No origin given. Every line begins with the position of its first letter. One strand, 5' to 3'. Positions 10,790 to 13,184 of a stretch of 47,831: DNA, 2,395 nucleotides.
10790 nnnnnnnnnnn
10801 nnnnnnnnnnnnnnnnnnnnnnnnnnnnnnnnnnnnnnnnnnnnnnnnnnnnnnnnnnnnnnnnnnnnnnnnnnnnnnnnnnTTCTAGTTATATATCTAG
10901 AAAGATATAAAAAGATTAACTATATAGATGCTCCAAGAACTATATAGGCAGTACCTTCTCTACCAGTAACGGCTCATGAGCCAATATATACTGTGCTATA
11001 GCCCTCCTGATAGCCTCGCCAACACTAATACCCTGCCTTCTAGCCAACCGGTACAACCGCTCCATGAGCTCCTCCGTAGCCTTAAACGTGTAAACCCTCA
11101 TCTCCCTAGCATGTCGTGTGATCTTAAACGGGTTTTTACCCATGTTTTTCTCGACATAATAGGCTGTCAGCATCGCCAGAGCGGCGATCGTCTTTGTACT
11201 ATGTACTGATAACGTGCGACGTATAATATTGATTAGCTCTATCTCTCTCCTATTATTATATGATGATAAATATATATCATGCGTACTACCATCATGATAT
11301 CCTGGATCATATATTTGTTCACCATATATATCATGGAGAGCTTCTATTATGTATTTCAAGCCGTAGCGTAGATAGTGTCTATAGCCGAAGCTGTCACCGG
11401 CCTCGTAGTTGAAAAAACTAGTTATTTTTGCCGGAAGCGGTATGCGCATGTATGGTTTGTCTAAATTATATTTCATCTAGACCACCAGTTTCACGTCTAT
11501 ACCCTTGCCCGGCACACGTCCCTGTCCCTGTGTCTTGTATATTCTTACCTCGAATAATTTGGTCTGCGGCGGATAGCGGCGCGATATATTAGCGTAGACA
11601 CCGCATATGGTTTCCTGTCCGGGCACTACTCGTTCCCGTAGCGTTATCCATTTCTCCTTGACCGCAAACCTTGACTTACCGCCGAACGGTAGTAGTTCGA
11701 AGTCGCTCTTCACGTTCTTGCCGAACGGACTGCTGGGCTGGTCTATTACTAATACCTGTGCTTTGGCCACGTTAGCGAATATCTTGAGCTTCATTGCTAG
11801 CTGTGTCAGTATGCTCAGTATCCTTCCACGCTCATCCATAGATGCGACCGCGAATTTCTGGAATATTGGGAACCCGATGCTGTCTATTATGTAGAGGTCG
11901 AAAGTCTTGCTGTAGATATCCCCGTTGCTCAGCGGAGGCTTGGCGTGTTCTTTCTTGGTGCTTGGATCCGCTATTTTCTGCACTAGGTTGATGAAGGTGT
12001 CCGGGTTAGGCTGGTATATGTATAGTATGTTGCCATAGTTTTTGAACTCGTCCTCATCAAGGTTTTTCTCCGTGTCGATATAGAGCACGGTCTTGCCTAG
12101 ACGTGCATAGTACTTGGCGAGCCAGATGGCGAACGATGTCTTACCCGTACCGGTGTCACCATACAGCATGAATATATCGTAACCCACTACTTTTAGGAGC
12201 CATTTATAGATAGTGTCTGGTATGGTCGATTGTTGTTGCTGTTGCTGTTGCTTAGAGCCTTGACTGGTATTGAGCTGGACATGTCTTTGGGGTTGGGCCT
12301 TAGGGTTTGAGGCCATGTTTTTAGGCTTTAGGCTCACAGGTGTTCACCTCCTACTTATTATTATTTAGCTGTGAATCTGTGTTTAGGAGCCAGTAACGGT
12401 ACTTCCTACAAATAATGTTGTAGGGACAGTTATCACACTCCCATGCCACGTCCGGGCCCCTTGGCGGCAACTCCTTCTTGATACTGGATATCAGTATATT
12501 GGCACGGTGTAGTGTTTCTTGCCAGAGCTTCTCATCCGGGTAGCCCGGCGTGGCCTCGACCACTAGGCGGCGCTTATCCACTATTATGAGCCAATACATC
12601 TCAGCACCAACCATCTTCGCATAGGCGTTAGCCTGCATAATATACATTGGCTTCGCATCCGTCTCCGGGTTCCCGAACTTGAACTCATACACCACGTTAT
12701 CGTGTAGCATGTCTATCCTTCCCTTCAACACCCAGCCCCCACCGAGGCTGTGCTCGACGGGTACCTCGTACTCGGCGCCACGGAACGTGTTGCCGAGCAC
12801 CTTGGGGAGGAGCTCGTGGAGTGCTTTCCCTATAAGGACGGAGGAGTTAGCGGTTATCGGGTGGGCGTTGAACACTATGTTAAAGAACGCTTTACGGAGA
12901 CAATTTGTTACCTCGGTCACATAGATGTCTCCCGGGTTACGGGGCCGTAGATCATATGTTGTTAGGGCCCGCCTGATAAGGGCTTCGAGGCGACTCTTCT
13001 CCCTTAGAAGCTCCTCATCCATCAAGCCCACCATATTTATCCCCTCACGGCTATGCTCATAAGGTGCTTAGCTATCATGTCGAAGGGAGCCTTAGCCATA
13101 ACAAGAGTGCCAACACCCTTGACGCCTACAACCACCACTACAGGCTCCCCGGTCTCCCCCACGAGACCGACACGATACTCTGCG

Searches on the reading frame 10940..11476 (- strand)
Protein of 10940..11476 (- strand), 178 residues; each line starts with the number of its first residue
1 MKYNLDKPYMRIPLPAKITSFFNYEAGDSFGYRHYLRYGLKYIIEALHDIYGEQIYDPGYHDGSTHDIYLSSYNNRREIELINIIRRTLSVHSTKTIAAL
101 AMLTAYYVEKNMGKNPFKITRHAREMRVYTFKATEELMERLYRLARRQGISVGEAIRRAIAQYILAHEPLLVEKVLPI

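Call 18: search_protein_families(library=pfam, proteins=[window:10940-11476:-], max_evalue=0.01)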
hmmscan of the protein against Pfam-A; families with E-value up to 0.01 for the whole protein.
window:10940-11476:- (178 aa): 1 family
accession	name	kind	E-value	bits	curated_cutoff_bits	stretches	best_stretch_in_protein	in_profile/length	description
PF01402.27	RHH_1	-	3.9e-09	36.6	20.5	1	130-164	3-37/39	Ribbon-helix-helix protein, copG family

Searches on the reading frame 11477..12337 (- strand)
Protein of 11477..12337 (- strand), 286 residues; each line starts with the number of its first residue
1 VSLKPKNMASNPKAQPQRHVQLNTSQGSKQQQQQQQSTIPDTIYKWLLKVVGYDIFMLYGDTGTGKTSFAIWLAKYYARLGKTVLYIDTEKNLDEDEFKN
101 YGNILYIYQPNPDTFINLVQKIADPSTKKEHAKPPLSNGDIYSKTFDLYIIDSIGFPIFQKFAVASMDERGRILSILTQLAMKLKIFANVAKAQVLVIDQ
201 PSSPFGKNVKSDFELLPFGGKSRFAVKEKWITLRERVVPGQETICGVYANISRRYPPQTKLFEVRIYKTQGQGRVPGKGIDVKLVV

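Call 18: search_protein_families(library=pfam, proteins=[window:11477-12337:-], max_evalue=0.01)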
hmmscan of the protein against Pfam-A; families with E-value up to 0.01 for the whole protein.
window:11477-12337:- (286 aa): 7 families
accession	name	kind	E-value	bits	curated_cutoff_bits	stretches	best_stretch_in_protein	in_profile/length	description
PF13479.12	AAA_24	-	1.7e-06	28.4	27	1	56-155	5-74/195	AAA domain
PF01656.29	CbiA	-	2.9e-05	24.5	25.4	1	55-166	1-54/125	CobQ/CobB/MinD/ParA nucleotide binding domain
PF16575.11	CLP1_P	-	0.00068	19.9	26.6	1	60-89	1-30/188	mRNA cleavage and polyadenylation factor CLP1 P-loop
PF20720.3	nSTAND3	-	0.0021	18.2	27.2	1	55-93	19-57/155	Novel STAND NTPase 3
PF13481.12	AAA_25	-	0.0033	17.5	27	0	46-92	24-83/195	AAA domain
PF12846.13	AAA_10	-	0.0053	16.3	27.5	1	57-100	25-66/362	AAA-like domain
PF04851.21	ResIII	-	0.0098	16.2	22.5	0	51-110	21-82/164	Type III restriction enzyme, res subunit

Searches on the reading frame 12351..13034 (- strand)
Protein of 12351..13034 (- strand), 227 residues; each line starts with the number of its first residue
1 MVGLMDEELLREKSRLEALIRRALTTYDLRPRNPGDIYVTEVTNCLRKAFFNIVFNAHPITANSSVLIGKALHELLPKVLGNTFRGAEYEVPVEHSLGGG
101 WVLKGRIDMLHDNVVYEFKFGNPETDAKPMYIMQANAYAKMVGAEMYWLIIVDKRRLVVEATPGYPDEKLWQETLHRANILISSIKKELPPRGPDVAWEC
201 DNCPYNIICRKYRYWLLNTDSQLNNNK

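Call 18: search_protein_families(library=pfam, proteins=[window:12351-13034:-], max_evalue=0.01)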
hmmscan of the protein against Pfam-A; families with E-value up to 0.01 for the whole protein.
window:12351-13034:- (227 aa): 2 families
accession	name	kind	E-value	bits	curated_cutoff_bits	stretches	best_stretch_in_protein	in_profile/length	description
PF12705.13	PDDEXK_1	-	2.2e-07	31.5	22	1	84-210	110-247/247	PD-(D/E)XK nuclease superfamily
PF01930.23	Cas_Cas4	-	0.00012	22.6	22.7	1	39-209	5-158/160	Domain of unknown function DUF83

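Call 32: find_encoding_contigs(protein=window:12351-13034:-, flank=10000, max_places=3)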
Protein window:12351-13034:- (227 aa): no gene with exactly this product is on record in the collection.
